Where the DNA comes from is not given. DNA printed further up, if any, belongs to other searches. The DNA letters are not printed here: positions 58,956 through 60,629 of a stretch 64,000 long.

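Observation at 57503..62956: Orphan LuxE/LuxC-type fatty-acid-reductase pair with an extra adenylating enzyme and an adjacent aldehyde-reducing ADH, but no luciferase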

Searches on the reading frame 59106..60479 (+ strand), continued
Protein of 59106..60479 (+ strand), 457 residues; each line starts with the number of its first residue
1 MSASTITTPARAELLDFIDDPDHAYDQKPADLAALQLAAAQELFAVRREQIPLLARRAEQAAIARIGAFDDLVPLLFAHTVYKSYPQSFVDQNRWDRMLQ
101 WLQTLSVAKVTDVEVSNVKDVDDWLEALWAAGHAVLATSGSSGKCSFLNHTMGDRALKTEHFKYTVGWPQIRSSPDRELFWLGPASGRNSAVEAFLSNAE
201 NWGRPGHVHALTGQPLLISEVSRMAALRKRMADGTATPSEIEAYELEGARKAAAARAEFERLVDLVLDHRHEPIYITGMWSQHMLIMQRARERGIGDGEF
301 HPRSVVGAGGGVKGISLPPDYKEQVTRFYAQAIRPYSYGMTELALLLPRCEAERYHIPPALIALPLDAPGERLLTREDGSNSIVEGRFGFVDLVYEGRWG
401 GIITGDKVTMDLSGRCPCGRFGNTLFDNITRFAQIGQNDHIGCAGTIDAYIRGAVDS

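Call 68: search_dna_similar(query=window:59106-60479:+, collection=plasmids, mode=protein, max_rows=25)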
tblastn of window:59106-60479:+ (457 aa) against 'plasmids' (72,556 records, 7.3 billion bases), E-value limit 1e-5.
Records with a match: 17; places in all: 18; records where one place covers at least 80% of the query: 14.
Best place of each record, by identity: <60% 17.
By first word of the organism name: Sphingobium 11; Pseudonocardia 2; Novosphingobium 1; Paraburkholderia 1; Caballeronia 1; Mycobacterium 1.
By predicted mobility (MOB-suite, as given by PLSDB): non-mobilizable 14; mobilizable 2; conjugative 1.
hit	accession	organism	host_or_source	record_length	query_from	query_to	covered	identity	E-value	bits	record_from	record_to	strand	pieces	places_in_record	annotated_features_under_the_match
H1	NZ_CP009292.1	Novosphingobium pentaromativorans US6-1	mud sediment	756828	46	453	89%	43.8%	3e-80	278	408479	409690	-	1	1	hypothetical protein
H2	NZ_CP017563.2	Paraburkholderia sprentiae WSM5005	Lebeckia ambigua,root nodule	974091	47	456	90%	41.0%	3e-79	275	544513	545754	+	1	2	hypothetical protein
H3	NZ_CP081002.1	Sphingobium sp. V4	cell culture,soil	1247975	47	453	89%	37.9%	2e-68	244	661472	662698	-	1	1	record has no annotation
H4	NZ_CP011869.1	Pseudonocardia sp. HH130629-09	Apterostigma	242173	69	456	85%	28.8%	2e-26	120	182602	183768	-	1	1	hypothetical protein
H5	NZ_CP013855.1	Pseudonocardia sp. HH130630-07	Apsterostigma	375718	69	456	85%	28.8%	2e-26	120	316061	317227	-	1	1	hypothetical protein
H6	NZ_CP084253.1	Caballeronia sp. Sq4a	Anasa tristis,Cell culture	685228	48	446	87%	27.7%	7e-30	130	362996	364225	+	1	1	hypothetical protein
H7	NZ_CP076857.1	Mycobacterium avium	Homo sapiens,sputum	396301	69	450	84%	28.6%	7e-24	112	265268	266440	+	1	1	hypothetical protein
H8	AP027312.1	Sphingobium sp. TomMM7A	-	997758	69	450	84%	26.6%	2e-20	102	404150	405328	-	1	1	hypothetical protein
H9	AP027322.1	Sphingobium sp. TomTYG43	-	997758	69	450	84%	26.6%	2e-20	102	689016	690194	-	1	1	hypothetical protein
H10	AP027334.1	Sphingobium sp. TomTYG71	-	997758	69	450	84%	26.6%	2e-20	102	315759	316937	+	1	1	hypothetical protein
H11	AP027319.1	Sphingobium sp. TomTYG42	-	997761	69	450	84%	26.6%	2e-20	102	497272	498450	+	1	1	hypothetical protein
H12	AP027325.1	Sphingobium sp. TomTYG46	-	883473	69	450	84%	26.6%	3e-20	101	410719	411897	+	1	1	hypothetical protein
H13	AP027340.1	Sphingobium sp. TomTYG73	-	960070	69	450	84%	26.4%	9e-20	100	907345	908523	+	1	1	hypothetical protein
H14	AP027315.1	Sphingobium sp. TomMM15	-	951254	69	450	84%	26.4%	2e-19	99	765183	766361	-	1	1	hypothetical protein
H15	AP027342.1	Sphingobium sp. TomTYG74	-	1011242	281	450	37%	31.6%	2e-11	74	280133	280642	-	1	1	hypothetical protein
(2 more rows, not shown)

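Call 69: get_annotated_region(hit=H1, flank=9000)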
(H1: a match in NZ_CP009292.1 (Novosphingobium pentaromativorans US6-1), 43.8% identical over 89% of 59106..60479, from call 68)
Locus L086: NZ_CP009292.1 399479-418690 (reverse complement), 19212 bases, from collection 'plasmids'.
description: Novosphingobium pentaromativorans US6-1 plasmid pLA3, complete sequence
organism: Novosphingobium pentaromativorans US6-1 (NCBI taxid 1088721)
taxonomy: Bacteria; Pseudomonadota; Alphaproteobacteria; Sphingomonadales; Sphingomonadaceae; Novosphingobium; Novosphingobium pentaromativorans; Novosphingobium pentaromativorans US6-1
host: -; source: mud sediment; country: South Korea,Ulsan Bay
typing (MOB-suite, as given by PLSDB): non-mobilizable
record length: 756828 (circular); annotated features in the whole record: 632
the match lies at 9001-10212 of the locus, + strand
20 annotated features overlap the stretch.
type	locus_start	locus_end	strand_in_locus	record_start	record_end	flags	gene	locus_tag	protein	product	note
CDS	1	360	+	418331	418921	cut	-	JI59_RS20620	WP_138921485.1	hypothetical protein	-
CDS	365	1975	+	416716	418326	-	-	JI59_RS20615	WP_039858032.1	FAD-binding oxidoreductase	-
CDS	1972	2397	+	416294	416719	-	-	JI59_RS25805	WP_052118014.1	cytochrome c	-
CDS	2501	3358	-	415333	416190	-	-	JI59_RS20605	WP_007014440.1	fumarylacetoacetate hydrolase family protein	-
CDS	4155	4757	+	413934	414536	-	-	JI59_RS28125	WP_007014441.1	acyl-CoA dehydrogenase family protein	-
CDS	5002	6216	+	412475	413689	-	-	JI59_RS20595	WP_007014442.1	amidohydrolase family protein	-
CDS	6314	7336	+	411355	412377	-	-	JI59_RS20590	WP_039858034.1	helix-turn-helix domain-containing protein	GO:0006355 - regulation of DNA-templated transcription [Evidence IEA]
CDS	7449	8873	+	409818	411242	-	-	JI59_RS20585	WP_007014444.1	acyl-CoA reductase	GO:0008218 - bioluminescence [Evidence IEA]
CDS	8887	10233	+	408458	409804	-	-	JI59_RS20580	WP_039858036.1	hypothetical protein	-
CDS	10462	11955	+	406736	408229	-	-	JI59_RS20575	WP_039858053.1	FAD-linked oxidase C-terminal domain-containing protein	-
CDS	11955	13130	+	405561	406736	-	glcE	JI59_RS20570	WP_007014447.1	glycolate oxidase subunit GlcE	-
CDS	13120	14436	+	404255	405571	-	glcF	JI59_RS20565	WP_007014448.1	glycolate oxidase subunit GlcF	-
CDS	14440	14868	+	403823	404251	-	-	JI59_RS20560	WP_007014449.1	heme-binding protein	-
CDS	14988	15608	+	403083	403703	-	-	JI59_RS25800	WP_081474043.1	TetR/AcrR family transcriptional regulator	GO:0006355 - regulation of DNA-templated transcription [Evidence IEA]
CDS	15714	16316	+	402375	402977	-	-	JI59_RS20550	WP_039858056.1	IS6 family transposase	-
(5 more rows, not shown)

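Call 70: get_annotated_region(hit=H7, flank=7000)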
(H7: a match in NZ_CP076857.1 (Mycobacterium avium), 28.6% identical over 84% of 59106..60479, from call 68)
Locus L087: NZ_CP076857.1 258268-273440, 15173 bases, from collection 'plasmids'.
description: Mycobacterium avium subsp. hominissuis strain OCU873s_P7_4s plasmid pP7a, complete sequence
organism: Mycobacterium avium (NCBI taxid 439334)
taxonomy: Bacteria; Actinomycetota; Actinomycetes; Mycobacteriales; Mycobacteriaceae; Mycobacterium; Mycobacterium avium
host: -; source: Homo sapiens,sputum; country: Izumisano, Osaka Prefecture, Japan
typing (MOB-suite, as given by PLSDB): mobilizable; relaxase MOBF
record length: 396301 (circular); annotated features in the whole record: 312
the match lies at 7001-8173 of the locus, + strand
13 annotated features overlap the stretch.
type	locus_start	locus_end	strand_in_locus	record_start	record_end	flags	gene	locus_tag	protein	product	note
CDS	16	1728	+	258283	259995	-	-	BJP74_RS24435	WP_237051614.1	NAD(P)/FAD-dependent oxidoreductase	-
CDS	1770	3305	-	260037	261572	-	-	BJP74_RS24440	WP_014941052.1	AMP-binding protein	-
CDS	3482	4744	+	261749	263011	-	-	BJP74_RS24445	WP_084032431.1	cytochrome P450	-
CDS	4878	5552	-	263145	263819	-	-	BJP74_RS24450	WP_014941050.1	TetR/AcrR family transcriptional regulator C-terminal domain-containing protein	GO:0045892 - negative regulation of DNA-templated transcription [Evidence IEA]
CDS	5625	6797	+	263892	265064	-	-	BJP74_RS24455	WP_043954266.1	TIGR03857 family LLM class F420-dependent oxidoreductase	GO:0008150 - biological_process [Evidence IEA]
CDS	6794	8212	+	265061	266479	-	-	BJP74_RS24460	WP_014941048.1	hypothetical protein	-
CDS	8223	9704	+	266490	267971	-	-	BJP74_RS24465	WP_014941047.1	acyl-CoA reductase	GO:0008218 - bioluminescence [Evidence IEA]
CDS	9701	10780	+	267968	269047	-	-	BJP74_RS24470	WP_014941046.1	phosphotransferase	-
CDS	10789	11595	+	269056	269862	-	-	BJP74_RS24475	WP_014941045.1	SDR family oxidoreductase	-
CDS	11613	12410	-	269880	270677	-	-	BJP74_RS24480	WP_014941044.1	enoyl-CoA hydratase-related protein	-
CDS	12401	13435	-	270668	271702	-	-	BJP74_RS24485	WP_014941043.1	nitronate monooxygenase family protein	-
CDS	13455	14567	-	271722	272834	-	-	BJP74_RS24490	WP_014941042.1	epimerase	-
CDS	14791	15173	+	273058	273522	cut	-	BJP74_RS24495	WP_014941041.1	SRPBCC family protein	-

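Call 71: get_annotated_region(hit=H4, flank=7000)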
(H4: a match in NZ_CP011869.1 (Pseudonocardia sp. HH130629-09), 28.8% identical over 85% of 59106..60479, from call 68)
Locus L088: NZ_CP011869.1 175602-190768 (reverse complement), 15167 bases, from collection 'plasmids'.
description: Pseudonocardia sp. HH130629-09 plasmid pLS1-1, complete sequence
organism: Pseudonocardia sp. HH130629-09 (NCBI taxid 1641402)
taxonomy: Bacteria; Actinomycetota; Actinomycetes; Pseudonocardiales; Pseudonocardiaceae; Pseudonocardia; Pseudonocardia sp. HH130629-09
host: -; source: Apterostigma; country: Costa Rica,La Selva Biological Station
typing (MOB-suite, as given by PLSDB): mobilizable; replicon rep_cluster_235; relaxase MOBF
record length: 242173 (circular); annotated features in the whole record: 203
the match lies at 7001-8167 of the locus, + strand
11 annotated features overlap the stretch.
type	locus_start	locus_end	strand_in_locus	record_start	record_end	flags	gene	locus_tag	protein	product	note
CDS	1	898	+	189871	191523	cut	-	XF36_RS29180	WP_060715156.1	class I adenylate-forming enzyme family protein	-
CDS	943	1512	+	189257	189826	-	-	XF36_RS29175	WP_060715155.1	cupin domain-containing protein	-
CDS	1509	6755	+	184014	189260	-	-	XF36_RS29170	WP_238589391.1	type I polyketide synthase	-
CDS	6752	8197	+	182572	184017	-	-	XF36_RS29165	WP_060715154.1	hypothetical protein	-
CDS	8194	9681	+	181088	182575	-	-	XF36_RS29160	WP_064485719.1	acyl-CoA reductase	GO:0008218 - bioluminescence [Evidence IEA]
CDS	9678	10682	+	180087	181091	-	-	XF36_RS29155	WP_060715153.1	hypothetical protein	-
CDS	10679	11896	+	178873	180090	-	-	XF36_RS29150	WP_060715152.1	cytochrome P450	-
CDS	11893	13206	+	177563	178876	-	-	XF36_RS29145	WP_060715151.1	MFS transporter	GO:0055085 - transmembrane transport [Evidence IEA]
CDS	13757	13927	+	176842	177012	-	-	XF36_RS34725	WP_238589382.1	hypothetical protein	-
CDS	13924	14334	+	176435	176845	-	-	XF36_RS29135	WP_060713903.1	type II toxin-antitoxin system VapC family toxin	-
CDS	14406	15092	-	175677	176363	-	-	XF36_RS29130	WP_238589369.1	aspartyl/asparaginyl beta-hydroxylase domain-containing protein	GO:0018193 - peptidyl-amino acid modification [Evidence IEA]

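Call 72: get_annotated_region(hit=H6, flank=7000)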
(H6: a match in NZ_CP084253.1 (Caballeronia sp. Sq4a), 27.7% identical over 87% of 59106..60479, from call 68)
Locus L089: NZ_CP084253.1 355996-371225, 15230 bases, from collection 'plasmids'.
description: Caballeronia sp. Sq4a plasmid p1, complete sequence
organism: Caballeronia sp. Sq4a (NCBI taxid 2878152)
taxonomy: Bacteria; Pseudomonadota; Betaproteobacteria; Burkholderiales; Burkholderiaceae; Caballeronia; Caballeronia sp. Sq4a
host: -; source: Anasa tristis,Cell culture; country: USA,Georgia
typing (MOB-suite, as given by PLSDB): non-mobilizable
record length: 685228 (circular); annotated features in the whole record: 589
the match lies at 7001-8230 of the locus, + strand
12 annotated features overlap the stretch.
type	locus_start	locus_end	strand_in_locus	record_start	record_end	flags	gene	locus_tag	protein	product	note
CDS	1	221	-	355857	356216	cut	-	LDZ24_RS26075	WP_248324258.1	BON domain-containing protein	-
CDS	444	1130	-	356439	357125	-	-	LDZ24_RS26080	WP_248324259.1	helix-turn-helix domain-containing protein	-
CDS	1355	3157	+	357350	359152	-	-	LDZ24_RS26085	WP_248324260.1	acyl-CoA dehydrogenase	-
CDS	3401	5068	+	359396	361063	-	-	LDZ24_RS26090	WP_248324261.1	sulfatase-like hydrolase/transferase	-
CDS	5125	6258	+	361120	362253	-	-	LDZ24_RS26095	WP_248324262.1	formylglycine-generating enzyme family protein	-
CDS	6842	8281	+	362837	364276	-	-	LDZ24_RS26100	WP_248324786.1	hypothetical protein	-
CDS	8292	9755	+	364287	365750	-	-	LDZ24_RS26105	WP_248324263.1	acyl-CoA reductase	GO:0008218 - bioluminescence [Evidence IEA]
CDS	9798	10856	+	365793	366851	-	-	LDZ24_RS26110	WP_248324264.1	NAD(P)-dependent alcohol dehydrogenase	-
CDS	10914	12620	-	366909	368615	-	-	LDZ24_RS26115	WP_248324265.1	AMP-binding protein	-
CDS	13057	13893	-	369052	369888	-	-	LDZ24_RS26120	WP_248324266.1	alpha/beta hydrolase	-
CDS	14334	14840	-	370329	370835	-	-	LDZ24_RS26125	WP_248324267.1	MOSC domain-containing protein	-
CDS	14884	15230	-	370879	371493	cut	-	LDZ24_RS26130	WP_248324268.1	hypothetical protein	-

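Call 73: get_annotated_region(hit=H8, flank=7000)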
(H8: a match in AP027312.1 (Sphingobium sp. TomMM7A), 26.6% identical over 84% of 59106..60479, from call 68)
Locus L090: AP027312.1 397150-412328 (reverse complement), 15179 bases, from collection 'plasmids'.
description: Sphingobium sp. TomMM7A plasmid pTomMM7Aa DNA, complete genome
organism: Sphingobium sp. TomMM7A (NCBI taxid 3028880)
taxonomy: Bacteria; Pseudomonadota; Alphaproteobacteria; Sphingomonadales; Sphingomonadaceae; Sphingobium; Sphingobium sp. TomMM7A
host: -; source: -; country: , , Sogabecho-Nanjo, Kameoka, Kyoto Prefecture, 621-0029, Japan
typing (MOB-suite, as given by PLSDB): non-mobilizable
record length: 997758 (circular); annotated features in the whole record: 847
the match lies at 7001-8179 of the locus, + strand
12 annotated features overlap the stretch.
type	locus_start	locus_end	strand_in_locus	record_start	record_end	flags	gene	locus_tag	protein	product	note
CDS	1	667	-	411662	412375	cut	-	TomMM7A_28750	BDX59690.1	short-chain dehydrogenase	-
CDS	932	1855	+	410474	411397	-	-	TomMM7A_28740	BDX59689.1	hypothetical protein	-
CDS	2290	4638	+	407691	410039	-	-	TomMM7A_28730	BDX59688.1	TonB-dependent receptor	-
CDS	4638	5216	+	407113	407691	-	-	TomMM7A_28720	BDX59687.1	glyoxalase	-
CDS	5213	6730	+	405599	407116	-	-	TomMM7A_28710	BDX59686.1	hypothetical protein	-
CDS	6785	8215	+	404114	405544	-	-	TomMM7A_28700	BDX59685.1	hypothetical protein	-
CDS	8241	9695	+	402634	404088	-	-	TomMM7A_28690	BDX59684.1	long-chain-fatty-acyl-CoA reductase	-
CDS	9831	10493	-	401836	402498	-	-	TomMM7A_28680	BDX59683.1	TetR family transcriptional regulator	-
CDS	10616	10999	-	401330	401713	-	-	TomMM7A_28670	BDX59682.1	hypothetical protein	-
CDS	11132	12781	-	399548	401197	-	-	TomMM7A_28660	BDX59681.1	putative dehydrogenase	-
CDS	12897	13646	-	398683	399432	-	-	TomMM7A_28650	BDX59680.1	oxidoreductase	-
CDS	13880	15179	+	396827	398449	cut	-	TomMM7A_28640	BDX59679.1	choline dehydrogenase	-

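Call 74: get_annotated_region(hit=H2, flank=7000)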
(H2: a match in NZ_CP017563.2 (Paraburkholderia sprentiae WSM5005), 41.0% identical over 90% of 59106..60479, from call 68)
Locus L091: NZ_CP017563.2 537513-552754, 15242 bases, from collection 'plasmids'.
description: Paraburkholderia sprentiae WSM5005 plasmid pl1WSM5005, complete sequence
organism: Paraburkholderia sprentiae WSM5005 (NCBI taxid 754502)
taxonomy: Bacteria; Pseudomonadota; Betaproteobacteria; Burkholderiales; Burkholderiaceae; Paraburkholderia; Paraburkholderia sprentiae; Paraburkholderia sprentiae WSM5005
host: -; source: Lebeckia ambigua,root nodule; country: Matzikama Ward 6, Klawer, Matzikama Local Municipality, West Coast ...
typing (MOB-suite, as given by PLSDB): non-mobilizable
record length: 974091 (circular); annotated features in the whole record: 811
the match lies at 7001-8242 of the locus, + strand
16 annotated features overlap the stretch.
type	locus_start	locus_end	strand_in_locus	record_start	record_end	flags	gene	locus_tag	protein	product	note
CDS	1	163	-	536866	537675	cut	-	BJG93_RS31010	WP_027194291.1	MarR family transcriptional regulator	GO:0006355 - regulation of DNA-templated transcription [Evidence IEA]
CDS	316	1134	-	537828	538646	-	-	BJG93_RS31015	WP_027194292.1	SDR family NAD(P)-dependent oxidoreductase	-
CDS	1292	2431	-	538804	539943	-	-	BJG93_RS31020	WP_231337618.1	ecdysteroid 22-kinase family protein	-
CDS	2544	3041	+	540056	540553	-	-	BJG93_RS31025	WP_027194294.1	MarR family winged helix-turn-helix transcriptional regulator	GO:0006355 - regulation of DNA-templated transcription [Evidence IEA]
CDS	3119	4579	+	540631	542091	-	-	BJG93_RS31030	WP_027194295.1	acyl-CoA reductase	GO:0008218 - bioluminescence [Evidence IEA]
CDS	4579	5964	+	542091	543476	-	-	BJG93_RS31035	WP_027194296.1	hypothetical protein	-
CDS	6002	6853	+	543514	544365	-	-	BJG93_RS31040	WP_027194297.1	oxidoreductase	-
CDS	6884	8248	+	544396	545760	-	-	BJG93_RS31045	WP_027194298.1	hypothetical protein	-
CDS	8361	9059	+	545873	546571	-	-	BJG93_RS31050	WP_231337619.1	TetR/AcrR family transcriptional regulator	-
CDS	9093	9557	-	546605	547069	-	-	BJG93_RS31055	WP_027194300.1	PaaI family thioesterase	-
CDS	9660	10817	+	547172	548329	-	-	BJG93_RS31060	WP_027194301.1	NADH:flavin oxidoreductase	-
CDS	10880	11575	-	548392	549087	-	-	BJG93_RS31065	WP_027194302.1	SDR family NAD(P)-dependent oxidoreductase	-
CDS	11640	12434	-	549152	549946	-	-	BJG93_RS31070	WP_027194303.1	enoyl-CoA hydratase-related protein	-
CDS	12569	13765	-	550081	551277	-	-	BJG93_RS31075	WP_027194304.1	amidohydrolase family protein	-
CDS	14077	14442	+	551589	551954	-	-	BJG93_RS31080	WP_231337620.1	MFS transporter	GO:0055085 - transmembrane transport [Evidence IEA]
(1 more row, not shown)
